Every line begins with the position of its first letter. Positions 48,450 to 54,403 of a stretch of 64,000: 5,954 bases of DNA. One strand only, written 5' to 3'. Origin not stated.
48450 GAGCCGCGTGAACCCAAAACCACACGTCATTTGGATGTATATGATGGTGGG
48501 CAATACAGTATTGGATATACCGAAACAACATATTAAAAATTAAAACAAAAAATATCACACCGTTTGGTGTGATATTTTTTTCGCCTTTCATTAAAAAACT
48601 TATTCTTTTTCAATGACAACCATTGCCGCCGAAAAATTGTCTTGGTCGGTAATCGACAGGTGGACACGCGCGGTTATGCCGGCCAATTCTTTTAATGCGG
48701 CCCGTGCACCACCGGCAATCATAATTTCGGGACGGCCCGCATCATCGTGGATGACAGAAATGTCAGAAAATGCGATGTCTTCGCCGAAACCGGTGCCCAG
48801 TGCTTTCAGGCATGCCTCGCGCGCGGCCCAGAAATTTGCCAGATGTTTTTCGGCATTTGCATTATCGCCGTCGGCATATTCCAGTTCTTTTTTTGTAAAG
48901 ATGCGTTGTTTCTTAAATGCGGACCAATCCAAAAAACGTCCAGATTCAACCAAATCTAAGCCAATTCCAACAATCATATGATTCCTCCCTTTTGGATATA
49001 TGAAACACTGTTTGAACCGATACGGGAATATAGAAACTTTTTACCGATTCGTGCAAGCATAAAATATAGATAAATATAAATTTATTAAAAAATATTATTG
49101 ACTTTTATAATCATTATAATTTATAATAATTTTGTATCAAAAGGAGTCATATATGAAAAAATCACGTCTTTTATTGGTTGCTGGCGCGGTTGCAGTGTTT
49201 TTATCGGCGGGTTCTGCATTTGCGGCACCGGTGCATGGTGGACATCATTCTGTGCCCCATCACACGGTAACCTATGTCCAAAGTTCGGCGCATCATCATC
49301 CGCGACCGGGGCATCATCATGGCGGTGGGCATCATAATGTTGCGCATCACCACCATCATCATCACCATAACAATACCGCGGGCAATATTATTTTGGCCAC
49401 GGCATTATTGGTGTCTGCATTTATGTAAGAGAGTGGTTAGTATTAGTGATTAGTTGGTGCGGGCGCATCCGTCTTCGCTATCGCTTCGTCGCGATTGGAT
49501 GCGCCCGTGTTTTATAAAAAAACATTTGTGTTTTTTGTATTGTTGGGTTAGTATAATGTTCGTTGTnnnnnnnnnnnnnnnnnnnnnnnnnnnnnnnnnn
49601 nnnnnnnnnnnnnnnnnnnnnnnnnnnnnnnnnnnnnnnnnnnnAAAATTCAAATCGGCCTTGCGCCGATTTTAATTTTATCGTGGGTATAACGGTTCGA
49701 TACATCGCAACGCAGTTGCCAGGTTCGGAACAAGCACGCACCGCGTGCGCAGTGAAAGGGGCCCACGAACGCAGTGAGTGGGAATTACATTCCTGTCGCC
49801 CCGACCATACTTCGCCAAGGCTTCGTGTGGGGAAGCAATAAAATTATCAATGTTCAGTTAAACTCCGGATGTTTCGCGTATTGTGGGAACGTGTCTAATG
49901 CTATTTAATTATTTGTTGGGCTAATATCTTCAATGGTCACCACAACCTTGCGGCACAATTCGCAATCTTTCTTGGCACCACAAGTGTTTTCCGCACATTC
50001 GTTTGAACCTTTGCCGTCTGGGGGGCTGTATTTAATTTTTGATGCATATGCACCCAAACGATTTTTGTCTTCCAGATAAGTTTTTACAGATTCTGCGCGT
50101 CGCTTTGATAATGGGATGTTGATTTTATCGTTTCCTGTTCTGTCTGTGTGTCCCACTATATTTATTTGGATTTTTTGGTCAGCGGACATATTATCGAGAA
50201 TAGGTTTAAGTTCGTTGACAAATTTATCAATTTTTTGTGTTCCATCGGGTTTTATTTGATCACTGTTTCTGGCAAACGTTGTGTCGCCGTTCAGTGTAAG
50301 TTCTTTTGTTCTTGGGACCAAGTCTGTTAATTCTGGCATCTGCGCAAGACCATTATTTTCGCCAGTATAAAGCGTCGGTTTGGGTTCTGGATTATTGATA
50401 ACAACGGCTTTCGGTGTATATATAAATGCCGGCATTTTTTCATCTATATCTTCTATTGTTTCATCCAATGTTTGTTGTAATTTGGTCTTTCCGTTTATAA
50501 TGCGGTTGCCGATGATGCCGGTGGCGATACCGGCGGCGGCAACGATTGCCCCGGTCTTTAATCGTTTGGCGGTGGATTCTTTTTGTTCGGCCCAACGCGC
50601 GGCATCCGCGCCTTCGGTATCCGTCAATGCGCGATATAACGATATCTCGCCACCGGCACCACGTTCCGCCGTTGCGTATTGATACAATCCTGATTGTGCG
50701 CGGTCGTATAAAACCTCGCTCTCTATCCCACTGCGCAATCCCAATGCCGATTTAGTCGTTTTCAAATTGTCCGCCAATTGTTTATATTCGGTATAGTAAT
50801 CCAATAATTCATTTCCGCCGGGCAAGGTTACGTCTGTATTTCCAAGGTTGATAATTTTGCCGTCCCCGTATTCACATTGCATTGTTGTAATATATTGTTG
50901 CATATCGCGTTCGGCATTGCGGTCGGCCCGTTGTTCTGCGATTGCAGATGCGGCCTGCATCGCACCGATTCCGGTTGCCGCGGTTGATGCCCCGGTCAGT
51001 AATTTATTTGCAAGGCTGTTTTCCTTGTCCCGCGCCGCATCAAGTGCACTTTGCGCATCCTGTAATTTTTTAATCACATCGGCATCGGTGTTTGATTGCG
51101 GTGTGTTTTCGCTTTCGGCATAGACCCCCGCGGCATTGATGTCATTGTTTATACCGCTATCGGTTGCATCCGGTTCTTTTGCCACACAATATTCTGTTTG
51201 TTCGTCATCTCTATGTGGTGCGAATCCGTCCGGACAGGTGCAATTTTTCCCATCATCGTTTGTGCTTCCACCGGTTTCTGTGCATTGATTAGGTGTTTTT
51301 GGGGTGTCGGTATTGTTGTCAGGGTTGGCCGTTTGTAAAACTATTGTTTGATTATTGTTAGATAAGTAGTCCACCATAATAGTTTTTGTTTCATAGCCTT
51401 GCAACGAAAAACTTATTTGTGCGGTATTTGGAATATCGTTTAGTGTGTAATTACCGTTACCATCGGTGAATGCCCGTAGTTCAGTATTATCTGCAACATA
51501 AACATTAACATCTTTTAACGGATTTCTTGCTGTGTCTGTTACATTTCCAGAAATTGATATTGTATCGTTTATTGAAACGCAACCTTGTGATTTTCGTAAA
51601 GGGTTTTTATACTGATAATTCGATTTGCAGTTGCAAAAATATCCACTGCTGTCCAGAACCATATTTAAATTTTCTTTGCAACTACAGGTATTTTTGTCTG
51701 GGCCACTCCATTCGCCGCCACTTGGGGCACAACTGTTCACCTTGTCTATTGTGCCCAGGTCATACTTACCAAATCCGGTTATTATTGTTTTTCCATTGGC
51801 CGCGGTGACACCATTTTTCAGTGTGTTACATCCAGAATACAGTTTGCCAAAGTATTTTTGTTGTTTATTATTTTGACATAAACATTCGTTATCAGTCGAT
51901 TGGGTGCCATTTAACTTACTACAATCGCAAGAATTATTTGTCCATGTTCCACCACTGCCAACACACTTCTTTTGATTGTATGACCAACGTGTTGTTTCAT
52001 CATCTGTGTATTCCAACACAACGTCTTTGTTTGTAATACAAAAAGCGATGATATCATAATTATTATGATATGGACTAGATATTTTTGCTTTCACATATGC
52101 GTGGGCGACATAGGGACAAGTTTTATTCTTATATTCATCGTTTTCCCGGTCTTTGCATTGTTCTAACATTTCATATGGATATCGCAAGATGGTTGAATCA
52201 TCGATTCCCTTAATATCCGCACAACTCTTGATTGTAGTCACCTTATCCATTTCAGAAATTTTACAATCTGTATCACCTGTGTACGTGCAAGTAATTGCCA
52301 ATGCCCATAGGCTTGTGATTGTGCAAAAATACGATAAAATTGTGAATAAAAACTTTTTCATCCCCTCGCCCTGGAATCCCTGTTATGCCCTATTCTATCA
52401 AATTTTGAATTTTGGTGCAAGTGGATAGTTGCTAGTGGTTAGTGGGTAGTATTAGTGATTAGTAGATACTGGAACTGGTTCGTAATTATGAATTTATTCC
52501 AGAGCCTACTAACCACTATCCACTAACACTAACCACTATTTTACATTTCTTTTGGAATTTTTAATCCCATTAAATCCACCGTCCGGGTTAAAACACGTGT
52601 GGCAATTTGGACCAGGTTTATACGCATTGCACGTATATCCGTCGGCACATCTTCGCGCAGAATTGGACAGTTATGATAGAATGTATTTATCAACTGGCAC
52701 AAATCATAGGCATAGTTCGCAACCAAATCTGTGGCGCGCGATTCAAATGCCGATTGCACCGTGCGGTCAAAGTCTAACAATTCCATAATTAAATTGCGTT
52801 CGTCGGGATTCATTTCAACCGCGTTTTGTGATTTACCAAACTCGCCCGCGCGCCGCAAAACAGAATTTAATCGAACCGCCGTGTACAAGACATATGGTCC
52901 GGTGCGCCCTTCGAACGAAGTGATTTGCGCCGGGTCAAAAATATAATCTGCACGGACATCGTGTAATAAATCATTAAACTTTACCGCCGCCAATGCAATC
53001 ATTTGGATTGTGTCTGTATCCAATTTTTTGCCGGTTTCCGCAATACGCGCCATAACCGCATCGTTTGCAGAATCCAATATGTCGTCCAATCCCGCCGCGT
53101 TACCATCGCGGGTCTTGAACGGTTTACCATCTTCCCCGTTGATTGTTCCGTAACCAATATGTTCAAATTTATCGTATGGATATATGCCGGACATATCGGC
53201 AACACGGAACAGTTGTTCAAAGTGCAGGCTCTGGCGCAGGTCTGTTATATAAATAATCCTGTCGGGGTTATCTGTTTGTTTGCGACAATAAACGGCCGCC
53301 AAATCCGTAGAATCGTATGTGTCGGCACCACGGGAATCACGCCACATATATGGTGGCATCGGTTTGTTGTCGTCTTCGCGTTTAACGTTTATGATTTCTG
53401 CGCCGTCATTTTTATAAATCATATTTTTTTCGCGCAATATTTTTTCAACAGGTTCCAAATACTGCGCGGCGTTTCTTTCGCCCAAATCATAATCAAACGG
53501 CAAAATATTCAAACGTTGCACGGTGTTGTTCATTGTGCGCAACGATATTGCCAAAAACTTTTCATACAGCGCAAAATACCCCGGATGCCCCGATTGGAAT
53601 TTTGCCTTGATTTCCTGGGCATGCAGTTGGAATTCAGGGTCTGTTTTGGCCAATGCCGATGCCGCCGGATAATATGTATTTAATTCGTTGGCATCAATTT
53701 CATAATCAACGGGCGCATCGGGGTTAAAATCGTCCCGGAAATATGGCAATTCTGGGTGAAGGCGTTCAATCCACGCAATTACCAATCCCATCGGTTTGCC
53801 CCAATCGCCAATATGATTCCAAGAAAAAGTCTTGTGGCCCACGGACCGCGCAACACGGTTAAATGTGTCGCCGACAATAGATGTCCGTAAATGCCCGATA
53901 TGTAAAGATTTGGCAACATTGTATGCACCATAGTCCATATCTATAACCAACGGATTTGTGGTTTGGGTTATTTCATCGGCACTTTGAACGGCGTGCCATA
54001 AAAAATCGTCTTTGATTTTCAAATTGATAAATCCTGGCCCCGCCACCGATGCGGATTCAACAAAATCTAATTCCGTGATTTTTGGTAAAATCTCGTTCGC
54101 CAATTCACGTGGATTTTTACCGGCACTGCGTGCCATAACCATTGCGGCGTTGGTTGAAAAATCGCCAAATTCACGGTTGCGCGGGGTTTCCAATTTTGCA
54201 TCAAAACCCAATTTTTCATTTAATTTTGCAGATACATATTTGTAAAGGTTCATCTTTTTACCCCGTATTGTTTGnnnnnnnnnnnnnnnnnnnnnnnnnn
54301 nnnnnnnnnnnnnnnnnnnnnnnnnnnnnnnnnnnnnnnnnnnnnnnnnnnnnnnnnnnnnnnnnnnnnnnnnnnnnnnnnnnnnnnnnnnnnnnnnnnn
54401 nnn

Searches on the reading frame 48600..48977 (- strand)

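Call 65: search_protein_families(library=pfam, proteins=[window:48600-48977:-], max_evalue=0.001)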
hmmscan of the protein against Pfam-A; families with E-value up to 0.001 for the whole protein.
window:48600-48977:- (125 aa): 1 family
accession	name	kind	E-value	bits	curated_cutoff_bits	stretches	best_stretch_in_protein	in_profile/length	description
PF01648.25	ACPS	-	1.5e-14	54.4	25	1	4-94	1-95/111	4'-phosphopantetheinyl transferase superfamily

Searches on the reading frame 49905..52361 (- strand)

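Call 65: search_protein_families(library=pfam, proteins=[window:49905-52361:-], max_evalue=0.001)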
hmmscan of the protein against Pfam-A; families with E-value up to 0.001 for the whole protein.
window:49905-52361:- (818 aa): 3 families
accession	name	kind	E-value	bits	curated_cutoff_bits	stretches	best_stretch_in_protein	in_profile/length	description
PF13715.12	CarbopepD_reg_2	-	1e-11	45.1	32.2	1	270-350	1-82/88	CarboxypepD_reg-like domain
PF00691.25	OmpA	-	4.7e-11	43.3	27.2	1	695-767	1-67/98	OmpA family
PF13620.12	CarboxypepD_reg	-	9.5e-11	42.3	32.3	1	269-341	1-80/82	Carboxypeptidase regulatory-like domain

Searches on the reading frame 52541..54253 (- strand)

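Call 65: search_protein_families(library=pfam, proteins=[window:52541-54253:-], max_evalue=0.001)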
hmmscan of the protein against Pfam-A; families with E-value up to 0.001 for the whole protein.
window:52541-54253:- (570 aa): 3 families
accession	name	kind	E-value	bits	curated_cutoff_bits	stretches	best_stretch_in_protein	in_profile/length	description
PF00750.26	tRNA-synt_1d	-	3.8e-61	207.4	23.3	1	97-440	15-348/349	tRNA synthetases class I (R), catalytic domain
PF05746.21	DALR_1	-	1.9e-25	89.6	22.3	1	455-570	1-117/117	DALR anticodon binding domain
PF03485.21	Arg_tRNA_synt_N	-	6.7e-21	75.1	21.5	1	15-79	20-84/85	Arginyl tRNA synthetase N terminal domain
